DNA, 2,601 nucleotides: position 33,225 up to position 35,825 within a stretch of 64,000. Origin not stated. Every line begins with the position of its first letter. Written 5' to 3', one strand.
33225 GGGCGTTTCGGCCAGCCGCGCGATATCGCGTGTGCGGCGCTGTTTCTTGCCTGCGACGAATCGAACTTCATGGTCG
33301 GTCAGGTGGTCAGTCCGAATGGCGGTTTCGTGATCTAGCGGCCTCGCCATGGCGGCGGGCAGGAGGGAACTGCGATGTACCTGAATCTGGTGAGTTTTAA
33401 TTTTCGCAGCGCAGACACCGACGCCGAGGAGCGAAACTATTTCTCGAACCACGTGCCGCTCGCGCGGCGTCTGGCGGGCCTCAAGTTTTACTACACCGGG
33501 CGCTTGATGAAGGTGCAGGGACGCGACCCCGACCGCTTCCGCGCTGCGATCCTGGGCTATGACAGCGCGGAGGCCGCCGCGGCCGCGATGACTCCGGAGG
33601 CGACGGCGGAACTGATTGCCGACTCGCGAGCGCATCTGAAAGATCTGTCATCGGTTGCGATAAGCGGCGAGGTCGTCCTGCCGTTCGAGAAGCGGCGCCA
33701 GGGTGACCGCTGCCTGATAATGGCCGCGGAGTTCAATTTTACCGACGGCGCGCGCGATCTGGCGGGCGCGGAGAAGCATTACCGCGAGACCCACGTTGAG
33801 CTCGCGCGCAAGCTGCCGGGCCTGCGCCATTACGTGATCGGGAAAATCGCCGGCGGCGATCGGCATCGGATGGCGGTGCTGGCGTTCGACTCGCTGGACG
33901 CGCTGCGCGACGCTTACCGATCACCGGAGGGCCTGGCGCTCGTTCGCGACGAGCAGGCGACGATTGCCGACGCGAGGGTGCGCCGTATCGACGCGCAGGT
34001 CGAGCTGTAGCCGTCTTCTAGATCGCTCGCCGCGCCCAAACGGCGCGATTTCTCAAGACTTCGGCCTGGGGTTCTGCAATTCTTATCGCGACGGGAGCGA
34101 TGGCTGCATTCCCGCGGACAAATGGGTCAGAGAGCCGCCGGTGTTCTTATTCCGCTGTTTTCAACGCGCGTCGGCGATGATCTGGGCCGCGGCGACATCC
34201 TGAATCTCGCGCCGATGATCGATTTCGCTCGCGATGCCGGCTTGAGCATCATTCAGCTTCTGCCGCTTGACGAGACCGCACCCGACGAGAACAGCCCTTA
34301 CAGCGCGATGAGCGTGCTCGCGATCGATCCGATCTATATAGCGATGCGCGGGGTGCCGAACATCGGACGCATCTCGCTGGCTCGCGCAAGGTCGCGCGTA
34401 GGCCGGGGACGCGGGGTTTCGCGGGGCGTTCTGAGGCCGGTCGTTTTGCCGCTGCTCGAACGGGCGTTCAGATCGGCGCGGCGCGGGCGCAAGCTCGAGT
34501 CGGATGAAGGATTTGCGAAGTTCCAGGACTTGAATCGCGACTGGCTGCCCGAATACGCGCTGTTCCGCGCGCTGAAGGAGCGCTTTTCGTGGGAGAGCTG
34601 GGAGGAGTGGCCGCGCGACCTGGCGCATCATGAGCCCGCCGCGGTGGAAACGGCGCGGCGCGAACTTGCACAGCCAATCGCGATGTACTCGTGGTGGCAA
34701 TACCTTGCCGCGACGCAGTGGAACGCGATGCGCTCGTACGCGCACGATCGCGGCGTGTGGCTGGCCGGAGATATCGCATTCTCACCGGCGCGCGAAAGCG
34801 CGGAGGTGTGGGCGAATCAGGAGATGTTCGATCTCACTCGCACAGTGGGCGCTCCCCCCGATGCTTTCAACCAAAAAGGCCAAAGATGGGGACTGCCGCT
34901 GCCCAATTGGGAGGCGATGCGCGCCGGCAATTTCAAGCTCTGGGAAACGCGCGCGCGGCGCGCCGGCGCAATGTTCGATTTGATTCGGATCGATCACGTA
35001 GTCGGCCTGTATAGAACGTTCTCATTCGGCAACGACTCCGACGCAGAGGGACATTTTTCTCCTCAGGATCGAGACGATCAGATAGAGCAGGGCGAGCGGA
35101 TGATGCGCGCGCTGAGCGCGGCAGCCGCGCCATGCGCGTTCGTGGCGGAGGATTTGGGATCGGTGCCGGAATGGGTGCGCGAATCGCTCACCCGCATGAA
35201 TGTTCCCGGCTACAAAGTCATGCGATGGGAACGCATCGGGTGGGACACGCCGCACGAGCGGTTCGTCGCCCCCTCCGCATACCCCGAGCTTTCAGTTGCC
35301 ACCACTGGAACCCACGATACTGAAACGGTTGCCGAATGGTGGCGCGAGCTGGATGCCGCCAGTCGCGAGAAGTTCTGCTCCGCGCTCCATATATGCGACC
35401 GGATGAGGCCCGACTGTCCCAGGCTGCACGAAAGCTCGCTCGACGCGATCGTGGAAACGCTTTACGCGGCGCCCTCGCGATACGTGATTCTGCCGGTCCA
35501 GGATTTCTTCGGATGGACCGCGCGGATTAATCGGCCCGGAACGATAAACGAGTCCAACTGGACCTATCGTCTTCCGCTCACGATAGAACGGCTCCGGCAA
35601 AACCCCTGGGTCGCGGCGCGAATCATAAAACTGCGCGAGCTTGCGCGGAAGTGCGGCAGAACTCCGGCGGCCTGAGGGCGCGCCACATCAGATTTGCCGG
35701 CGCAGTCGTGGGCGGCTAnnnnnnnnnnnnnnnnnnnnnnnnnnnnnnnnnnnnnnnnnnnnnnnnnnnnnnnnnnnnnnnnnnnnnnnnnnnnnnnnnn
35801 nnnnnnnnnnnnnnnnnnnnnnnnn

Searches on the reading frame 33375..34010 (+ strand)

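Call 18: search_protein_families(library=pfam, proteins=[window:33375-34010:+], max_evalue=0.00001)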
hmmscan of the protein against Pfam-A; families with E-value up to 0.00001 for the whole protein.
window:33375-34010:+ (211 aa): 1 family
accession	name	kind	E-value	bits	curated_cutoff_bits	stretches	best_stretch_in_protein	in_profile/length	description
PF07110.17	EthD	-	4.1e-11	44.3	22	0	133-199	10-94/96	EthD domain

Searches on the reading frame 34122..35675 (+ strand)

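Call 18: search_protein_families(library=pfam, proteins=[window:34122-35675:+], max_evalue=0.00001)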
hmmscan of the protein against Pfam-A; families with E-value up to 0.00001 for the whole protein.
window:34122-35675:+ (517 aa): 1 family
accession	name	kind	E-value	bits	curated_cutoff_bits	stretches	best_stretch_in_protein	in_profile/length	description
PF02446.23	Glyco_hydro_77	-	1.3e-118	397.3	25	1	11-485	2-460/465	4-alpha-glucanotransferase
